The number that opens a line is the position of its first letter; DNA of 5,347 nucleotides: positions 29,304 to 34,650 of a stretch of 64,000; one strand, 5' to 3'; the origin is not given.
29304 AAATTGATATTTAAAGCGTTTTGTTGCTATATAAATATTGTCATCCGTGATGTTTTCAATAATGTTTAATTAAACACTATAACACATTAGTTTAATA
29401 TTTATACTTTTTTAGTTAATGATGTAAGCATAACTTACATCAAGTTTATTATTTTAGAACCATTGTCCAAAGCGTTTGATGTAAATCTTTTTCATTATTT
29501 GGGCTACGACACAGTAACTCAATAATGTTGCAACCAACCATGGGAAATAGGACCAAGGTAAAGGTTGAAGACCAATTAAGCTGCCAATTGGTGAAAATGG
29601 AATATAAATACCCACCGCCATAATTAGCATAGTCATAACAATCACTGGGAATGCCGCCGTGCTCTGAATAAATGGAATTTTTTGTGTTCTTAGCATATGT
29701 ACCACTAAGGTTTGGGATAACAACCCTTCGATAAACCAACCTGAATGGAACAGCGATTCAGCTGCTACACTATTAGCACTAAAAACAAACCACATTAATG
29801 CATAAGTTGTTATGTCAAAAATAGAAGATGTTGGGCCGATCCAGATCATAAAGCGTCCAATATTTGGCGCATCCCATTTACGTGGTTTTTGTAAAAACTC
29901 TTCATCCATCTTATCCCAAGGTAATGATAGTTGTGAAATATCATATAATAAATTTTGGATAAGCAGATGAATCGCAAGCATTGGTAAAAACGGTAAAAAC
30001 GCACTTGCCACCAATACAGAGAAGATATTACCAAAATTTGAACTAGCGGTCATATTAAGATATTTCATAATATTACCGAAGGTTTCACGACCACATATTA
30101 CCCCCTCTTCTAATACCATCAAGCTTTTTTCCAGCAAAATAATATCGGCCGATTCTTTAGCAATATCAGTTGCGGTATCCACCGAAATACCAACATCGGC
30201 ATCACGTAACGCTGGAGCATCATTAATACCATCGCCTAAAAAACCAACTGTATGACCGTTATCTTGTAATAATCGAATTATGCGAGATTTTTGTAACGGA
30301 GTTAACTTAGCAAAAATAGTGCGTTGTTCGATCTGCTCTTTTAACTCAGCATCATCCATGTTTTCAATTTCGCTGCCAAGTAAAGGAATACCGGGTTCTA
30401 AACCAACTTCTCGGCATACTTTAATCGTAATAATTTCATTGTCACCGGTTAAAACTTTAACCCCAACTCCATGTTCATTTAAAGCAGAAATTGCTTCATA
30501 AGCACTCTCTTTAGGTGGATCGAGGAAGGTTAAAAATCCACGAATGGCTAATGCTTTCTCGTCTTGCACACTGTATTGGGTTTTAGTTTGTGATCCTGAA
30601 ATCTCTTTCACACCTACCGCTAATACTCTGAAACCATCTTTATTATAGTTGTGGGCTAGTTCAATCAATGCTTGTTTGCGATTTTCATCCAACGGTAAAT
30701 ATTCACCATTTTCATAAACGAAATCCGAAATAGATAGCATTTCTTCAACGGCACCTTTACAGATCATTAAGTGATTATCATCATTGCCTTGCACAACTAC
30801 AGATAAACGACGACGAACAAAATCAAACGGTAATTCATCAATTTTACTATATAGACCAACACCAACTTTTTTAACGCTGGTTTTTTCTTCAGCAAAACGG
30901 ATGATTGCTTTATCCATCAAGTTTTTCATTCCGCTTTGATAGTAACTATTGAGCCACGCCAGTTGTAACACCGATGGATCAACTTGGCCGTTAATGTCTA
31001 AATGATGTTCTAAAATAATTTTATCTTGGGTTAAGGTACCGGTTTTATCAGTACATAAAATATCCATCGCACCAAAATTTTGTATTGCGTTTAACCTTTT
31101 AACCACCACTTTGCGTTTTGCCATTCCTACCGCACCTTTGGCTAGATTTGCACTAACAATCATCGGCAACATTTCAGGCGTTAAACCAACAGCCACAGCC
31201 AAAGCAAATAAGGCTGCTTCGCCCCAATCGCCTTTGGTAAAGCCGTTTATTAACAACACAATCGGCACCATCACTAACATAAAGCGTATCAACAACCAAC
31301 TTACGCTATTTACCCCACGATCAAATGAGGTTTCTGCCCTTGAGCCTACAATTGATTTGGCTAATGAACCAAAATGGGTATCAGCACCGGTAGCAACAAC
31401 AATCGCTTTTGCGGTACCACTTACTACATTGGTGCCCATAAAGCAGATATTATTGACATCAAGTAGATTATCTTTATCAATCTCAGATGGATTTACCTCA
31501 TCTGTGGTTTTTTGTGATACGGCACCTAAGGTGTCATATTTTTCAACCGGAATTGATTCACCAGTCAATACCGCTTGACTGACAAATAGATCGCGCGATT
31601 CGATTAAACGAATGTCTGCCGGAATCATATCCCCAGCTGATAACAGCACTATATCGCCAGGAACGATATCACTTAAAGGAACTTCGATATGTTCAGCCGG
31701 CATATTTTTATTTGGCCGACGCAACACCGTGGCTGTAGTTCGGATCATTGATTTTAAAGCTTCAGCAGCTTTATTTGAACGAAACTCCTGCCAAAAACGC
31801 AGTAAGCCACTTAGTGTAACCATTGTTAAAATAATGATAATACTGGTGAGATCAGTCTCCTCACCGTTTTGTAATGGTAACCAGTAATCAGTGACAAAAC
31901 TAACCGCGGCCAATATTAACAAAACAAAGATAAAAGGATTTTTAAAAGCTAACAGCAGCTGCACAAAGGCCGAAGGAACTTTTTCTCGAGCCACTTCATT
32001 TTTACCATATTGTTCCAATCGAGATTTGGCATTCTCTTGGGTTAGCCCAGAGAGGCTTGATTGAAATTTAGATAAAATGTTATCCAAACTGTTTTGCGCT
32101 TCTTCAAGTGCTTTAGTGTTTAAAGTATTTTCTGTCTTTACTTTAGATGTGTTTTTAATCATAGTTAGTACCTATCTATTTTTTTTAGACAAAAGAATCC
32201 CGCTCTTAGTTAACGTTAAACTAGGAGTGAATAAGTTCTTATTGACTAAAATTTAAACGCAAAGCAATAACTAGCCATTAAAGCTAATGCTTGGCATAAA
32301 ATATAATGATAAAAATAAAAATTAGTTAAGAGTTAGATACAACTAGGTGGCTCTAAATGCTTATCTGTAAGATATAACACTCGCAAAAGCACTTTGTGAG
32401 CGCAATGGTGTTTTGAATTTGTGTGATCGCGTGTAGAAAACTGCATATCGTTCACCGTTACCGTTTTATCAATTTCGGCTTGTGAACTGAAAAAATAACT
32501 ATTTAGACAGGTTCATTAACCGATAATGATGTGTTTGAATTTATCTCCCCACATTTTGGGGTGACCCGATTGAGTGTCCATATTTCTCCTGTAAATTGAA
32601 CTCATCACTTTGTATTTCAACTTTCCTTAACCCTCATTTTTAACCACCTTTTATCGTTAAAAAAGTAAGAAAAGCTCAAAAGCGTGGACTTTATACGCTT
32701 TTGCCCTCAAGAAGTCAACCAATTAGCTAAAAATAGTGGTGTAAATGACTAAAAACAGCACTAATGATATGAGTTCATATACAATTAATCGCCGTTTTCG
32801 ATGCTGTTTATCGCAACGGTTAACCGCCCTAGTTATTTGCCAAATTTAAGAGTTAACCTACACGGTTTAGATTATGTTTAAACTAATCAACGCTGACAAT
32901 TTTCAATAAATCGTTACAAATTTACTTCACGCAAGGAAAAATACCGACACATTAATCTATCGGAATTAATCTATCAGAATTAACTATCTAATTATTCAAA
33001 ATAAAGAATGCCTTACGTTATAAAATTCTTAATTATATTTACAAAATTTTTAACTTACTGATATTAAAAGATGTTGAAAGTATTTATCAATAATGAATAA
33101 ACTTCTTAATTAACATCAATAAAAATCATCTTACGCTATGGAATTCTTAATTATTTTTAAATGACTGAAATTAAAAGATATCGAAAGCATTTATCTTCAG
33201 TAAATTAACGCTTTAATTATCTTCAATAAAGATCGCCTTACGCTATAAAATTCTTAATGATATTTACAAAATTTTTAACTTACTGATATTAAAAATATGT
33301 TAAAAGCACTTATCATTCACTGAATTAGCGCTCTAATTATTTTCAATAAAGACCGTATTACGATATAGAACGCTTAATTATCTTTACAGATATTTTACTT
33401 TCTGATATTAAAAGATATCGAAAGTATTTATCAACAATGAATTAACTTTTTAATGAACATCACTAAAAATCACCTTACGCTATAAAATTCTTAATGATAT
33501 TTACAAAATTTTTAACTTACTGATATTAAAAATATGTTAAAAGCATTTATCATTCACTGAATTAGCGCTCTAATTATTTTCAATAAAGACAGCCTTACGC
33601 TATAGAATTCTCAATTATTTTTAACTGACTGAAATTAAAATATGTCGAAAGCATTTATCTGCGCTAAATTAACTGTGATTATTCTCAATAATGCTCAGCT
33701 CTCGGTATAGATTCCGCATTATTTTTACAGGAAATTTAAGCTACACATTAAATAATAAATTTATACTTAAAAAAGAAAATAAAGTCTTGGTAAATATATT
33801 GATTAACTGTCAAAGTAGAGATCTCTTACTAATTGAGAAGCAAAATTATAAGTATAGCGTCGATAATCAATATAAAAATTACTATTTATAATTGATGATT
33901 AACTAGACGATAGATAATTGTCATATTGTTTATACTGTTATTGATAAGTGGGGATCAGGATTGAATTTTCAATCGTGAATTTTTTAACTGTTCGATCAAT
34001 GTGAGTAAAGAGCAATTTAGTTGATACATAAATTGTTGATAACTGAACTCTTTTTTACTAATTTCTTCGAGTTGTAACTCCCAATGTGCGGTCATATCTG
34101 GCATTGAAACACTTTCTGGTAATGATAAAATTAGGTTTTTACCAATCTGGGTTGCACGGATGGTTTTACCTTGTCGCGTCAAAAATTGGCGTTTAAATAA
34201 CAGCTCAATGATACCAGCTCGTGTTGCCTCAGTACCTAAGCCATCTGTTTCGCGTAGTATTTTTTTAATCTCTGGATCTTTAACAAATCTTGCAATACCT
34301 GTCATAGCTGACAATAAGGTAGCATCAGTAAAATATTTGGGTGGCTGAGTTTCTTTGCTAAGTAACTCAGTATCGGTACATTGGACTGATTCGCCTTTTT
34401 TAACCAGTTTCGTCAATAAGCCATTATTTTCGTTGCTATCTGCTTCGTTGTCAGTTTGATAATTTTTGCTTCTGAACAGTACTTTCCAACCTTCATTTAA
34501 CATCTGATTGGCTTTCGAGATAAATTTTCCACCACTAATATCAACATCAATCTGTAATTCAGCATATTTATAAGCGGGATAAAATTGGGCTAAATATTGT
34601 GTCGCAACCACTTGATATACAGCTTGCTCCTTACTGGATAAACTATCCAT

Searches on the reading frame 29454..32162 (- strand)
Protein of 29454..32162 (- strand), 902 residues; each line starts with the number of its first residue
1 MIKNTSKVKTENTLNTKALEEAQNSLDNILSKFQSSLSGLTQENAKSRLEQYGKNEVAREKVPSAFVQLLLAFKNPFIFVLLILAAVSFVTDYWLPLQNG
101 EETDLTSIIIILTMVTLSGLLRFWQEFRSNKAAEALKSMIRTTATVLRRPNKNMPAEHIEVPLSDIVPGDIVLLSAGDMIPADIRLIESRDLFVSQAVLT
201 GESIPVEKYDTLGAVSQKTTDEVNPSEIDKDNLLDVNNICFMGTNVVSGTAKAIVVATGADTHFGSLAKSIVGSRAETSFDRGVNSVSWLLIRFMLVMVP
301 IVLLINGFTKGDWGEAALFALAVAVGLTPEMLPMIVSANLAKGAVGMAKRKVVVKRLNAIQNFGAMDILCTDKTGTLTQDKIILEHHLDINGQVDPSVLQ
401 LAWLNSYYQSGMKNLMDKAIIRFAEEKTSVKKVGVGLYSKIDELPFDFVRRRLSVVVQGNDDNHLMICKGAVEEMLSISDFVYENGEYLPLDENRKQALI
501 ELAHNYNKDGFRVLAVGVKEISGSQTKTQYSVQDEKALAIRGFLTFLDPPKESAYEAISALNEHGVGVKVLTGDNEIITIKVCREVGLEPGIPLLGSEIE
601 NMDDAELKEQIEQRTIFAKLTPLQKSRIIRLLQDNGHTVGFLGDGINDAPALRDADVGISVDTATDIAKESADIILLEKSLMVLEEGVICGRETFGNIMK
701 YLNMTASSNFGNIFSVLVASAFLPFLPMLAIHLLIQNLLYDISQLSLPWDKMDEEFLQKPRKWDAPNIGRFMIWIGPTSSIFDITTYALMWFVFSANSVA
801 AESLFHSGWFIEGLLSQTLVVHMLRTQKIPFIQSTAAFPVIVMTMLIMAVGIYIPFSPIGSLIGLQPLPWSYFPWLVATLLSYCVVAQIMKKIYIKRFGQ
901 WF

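Call 5: search_protein_families(library=ncbifam, proteins=[window:29454-32162:-])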
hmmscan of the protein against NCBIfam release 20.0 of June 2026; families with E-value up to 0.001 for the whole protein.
window:29454-32162:- (902 aa): 22 families
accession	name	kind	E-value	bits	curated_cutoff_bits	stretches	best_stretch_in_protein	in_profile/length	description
NF011702.0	PRK15122.1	subfamily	0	1670.5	975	1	4-902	14-907/907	magnesium-translocating P-type ATPase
TIGR01524.1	ATPase-IIIB_Mg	equivalog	0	1422.1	610.75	1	11-901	5-867/867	magnesium-translocating P-type ATPase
TIGR01647.1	ATPase-IIIA_H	equivalog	2.2e-124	416.3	615.5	2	236-843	154-741/755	plasma-membrane proton-efflux P-type ATPase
TIGR01522.1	ATPase-IIA2_Ca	equivalog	5.5e-106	355.3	798.3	1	22-772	5-726/854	calcium-transporting P-type ATPase, PMR1-type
TIGR01116.1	ATPase-IIA1_Ca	equivalog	6.8e-91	305.6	703.4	2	435-801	370-711/799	calcium-translocating P-type ATPase, SERCA-type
TIGR01494.1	ATPase_P-type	subfamily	1.6e-81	274.1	62.3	4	615-731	364-475/478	HAD-IC family P-type ATPase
TIGR01523.1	ATPase-IID_K-Na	equivalog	1.8e-79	267.5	645.05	3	33-273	18-232/997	potassium/sodium efflux P-type ATPase, fungal-type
TIGR01106.1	ATPase-IIC_X-K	subfamily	7.3e-78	262.5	946.1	3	11-386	7-364/997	Na,H/K antiporter P-type ATPase subunit alpha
TIGR01517.1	ATPase-IIB_Ca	equivalog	5.4e-71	239.9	507.05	1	9-774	24-767/882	calcium-translocating P-type ATPase, PMCA-type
TIGR01657.1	P-ATPase-V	hypoth_equivalog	1.2e-65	221.7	618.25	3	27-384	127-466/1055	ATP13A2 family polyamine export P-type ATPase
TIGR01525.1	ATPase-IB_hvy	subfamily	1.1e-56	192.9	346.25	3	610-726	423-539/560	heavy metal translocating P-type ATPase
TIGR01511.1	ATPase-IB1_Cu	subfamily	2.3e-42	145.6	397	4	615-725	409-514/542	copper-translocating P-type ATPase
TIGR01512.1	ATPase-IB2_Cd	subfamily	1.5e-39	136.1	313.5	3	615-706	366-454/494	cadmium family heavy metal-translocating P-type ATPase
NF007952.0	PRK10671.1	equivalog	2.9e-31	108.4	1316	2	543-702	648-782/838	copper-exporting P-type ATPase CopA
NF008262.1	PRK11033.1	equivalog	3.8e-31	108.3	1005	2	110-428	200-484/731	zinc/cadmium/mercury/lead-transporting ATPase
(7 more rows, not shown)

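Call 7: find_encoding_contigs(protein=window:29454-32162:-, flank=6000, max_places=10)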
Protein window:29454-32162:- (902 aa): 1 contig read that carries it; 1 place shown.
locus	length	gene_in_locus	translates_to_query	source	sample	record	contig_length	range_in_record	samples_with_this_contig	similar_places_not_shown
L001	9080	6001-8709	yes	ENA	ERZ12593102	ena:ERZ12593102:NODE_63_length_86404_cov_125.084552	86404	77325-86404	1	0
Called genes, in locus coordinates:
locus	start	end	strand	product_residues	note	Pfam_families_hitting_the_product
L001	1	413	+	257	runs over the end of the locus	PF00005:ABC_tran, PF02463:SMC_N (faint), PF13304:AAA_21 (faint)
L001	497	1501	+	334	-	PF01544:CorA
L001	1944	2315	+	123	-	PF12746:GNAT_acetyltran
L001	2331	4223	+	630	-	PF01751:Toprim, PF01131:Topoisom_bac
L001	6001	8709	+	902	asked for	PF00690:Cation_ATPase_N, PF00122:E1-E2_ATPase, PF00702:Hydrolase, PF13246:Cation_ATPase, PF00689:Cation_ATPase_C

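Call 12: find_related_loci(query=window:29454-32162:-, collection=genome_contigs, flank=10000)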
Query window:29454-32162:- (902 aa) in genome_contigs; peptide patterns used: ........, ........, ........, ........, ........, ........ (x = any residue, [..] = any of these).
327 stretches matched a pattern; 290 encode a relative of the query (tblastn E <= 1e-3); the best 80 are kept; 80 distinct loci.
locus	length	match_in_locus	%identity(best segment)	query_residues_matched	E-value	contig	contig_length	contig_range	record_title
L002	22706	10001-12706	97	1-902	0e+0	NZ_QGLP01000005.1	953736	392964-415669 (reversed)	Gilliamella apicola strain ESL0177 Ga0133557_106, whole genome shotgun sequence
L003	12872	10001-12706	97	1-902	0e+0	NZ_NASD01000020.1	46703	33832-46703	Gilliamella apis strain NO3 NODE_20, whole genome shotgun sequence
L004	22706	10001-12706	96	1-902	0e+0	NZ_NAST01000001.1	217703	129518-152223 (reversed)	Gilliamella sp. N-G2 NODE_1, whole genome shotgun sequence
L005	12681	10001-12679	97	1-893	0e+0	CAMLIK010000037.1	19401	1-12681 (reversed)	MAG: uncultured Gilliamella sp. isolate SRR17188281_bin.6_metawrap_v1.3.0_MAG genome assembly, contig: ERZ12636464_205,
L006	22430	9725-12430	90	1-902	0e+0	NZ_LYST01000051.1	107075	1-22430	Gilliamella sp. wkB171 Gilliamella_apicola_wkB171_contig55, whole genome shotgun sequence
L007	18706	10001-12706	90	1-902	0e+0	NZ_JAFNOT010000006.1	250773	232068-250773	Gilliamella sp. B3781 B3781_Gilliamella_scaffold7, whole genome shotgun sequence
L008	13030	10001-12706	90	1-902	0e+0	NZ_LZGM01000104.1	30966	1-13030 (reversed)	Gilliamella sp. wkB108 Gilliamella_apicola_wkB108_contig76, whole genome shotgun sequence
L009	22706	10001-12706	90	1-902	0e+0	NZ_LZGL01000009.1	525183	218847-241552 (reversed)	Gilliamella sp. wkB112 Gilliamella_apicola_wkB112_contig17, whole genome shotgun sequence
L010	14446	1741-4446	91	1-902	0e+0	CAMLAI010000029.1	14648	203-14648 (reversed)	MAG: uncultured Gilliamella sp. isolate SRR10914164_bin.6_metawrap_v1.3.0_MAG genome assembly, contig: ERZ12593055_754,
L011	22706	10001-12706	90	1-902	0e+0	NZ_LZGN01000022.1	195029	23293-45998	Gilliamella sp. wkB308 Gilliamella_apicola_wkB308_contig29, whole genome shotgun sequence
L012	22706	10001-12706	90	1-902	0e+0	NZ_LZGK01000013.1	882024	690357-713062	Gilliamella sp. wkB178 Gilliamella_apicola_wkB178_contig6, whole genome shotgun sequence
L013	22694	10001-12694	88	1-902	0e+0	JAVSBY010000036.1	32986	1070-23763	MAG: Gilliamella sp. CRA003912 NODE_884_length_32986_cov_35.416629, whole genome shotgun sequence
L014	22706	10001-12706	90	1-902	0e+0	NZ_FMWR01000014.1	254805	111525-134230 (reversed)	Gilliamella mensalis isolate 2, whole genome shotgun sequence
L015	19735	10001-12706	90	1-902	0e+0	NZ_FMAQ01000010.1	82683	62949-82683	Gilliamella bombicola strain R-53248, whole genome shotgun sequence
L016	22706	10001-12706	89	1-902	0e+0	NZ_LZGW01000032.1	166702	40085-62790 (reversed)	Gilliamella sp. WF3-4 Gilliamella_apicola_WF3-4_contig38, whole genome shotgun sequence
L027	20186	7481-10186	100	1-902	0e+0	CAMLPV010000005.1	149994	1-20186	MAG: uncultured Gilliamella sp. isolate SRR12181053_bin.8_metawrap_v1.3.0_MAG genome assembly, contig: ERZ12593183_17, w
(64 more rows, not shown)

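Call 57: search_protein_families(library=pfam, proteins=[L003:8616-9302:-], max_evalue=0.01)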
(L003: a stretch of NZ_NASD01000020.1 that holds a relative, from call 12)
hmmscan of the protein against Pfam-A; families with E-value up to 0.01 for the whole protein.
L003:8616-9302:- (228 aa): 0 families

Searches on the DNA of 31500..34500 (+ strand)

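Call 4: search_rna_families(source=window, start=31500, end=34500, threshold=evalue, max_evalue=1, show_alignments=3)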
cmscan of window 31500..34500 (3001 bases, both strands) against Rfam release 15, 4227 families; matches with E-value up to 1: 0.
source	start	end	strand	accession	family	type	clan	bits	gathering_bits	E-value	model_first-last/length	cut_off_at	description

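Call 30: search_dna_similar(query=window:33012-33698:+, collection=plasmids, mode=distant, max_evalue=0.001)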
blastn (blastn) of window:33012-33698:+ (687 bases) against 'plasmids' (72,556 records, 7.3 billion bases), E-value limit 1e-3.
No match.

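Call 31: search_dna_similar(query=window:33012-33698:+, collection=phages, mode=distant, max_evalue=0.001)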
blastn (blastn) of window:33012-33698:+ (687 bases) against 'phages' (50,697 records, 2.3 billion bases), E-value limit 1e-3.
No match.

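Call 53: search_rna_families(source=window, start=32150, end=32760, threshold=evalue, max_evalue=10, show_alignments=2)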
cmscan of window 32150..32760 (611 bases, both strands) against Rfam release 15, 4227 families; matches with E-value up to 10: 3.
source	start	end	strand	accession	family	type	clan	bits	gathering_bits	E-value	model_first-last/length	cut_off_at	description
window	32616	32679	-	RF02266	XIST_intron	Gene; lncRNA;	-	20.4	70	0.5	1-68/68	no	XIST 3' intron conserved motif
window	32157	32237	+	RF02322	TtnuHACA15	Gene; snRNA; snoRNA; HACA-box;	-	16.9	100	3.4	1-117/117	no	Tetrahymena snoRNA TtnuHACA15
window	32268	32326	+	RF02619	BSnc115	Gene; sRNA;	-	14.1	115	7.2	1-91/91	no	Brucella sRNA 115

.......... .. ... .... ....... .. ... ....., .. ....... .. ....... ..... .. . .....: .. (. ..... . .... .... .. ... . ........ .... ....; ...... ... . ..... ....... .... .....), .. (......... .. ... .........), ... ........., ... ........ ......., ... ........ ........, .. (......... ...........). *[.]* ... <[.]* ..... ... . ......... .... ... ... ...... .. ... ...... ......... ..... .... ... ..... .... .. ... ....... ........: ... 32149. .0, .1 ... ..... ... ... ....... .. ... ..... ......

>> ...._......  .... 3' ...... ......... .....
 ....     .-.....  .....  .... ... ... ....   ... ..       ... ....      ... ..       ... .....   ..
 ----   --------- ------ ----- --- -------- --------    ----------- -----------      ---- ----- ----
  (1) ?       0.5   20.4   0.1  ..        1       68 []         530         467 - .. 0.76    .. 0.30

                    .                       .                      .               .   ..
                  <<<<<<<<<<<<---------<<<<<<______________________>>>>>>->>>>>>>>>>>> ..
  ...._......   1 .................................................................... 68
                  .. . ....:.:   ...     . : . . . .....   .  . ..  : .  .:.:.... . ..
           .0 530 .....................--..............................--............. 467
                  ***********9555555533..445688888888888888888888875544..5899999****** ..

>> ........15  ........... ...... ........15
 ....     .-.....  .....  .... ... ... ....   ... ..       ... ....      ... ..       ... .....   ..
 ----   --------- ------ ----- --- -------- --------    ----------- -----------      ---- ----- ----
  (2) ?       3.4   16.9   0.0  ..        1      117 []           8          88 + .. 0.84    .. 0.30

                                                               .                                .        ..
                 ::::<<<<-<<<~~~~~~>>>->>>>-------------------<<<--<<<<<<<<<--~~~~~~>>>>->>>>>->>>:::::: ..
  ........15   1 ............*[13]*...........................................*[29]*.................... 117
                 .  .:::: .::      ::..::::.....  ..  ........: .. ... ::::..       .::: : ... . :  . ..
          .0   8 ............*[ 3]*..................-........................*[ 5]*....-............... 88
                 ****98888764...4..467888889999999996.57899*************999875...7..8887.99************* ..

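Call 54: search_rna_families(source=window, start=32900, end=33800, threshold=evalue, max_evalue=10)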
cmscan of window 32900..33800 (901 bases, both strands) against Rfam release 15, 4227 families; matches with E-value up to 10: 5.
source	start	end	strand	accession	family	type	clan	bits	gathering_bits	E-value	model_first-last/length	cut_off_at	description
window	33088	33160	-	RF01604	plasmodium_snoR28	Gene; snRNA; snoRNA; CD-box;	-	21.9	63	1.2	1-78/78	no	small nucleolar RNA snoR28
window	33667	33726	-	RF01120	sR33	Gene; snRNA; snoRNA; CD-box;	-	17.2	37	0.74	1-55/55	no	Small nucleolar RNA sR33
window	33399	33467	-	RF01283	snoU30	Gene; snRNA; snoRNA; CD-box;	CL00052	17.1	45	4.3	1-86/86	no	Small nucleolar RNA U30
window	33671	33787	+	RF01578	RUF1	Gene; sRNA;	-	15.5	70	3.2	1-264/264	no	Plasmodium RNA of unkown function RUF1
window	33447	33469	+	RF03904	MIR7991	Gene; miRNA;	-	15.5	58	5.3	13-35/47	no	MIR7991 microRNA precursor family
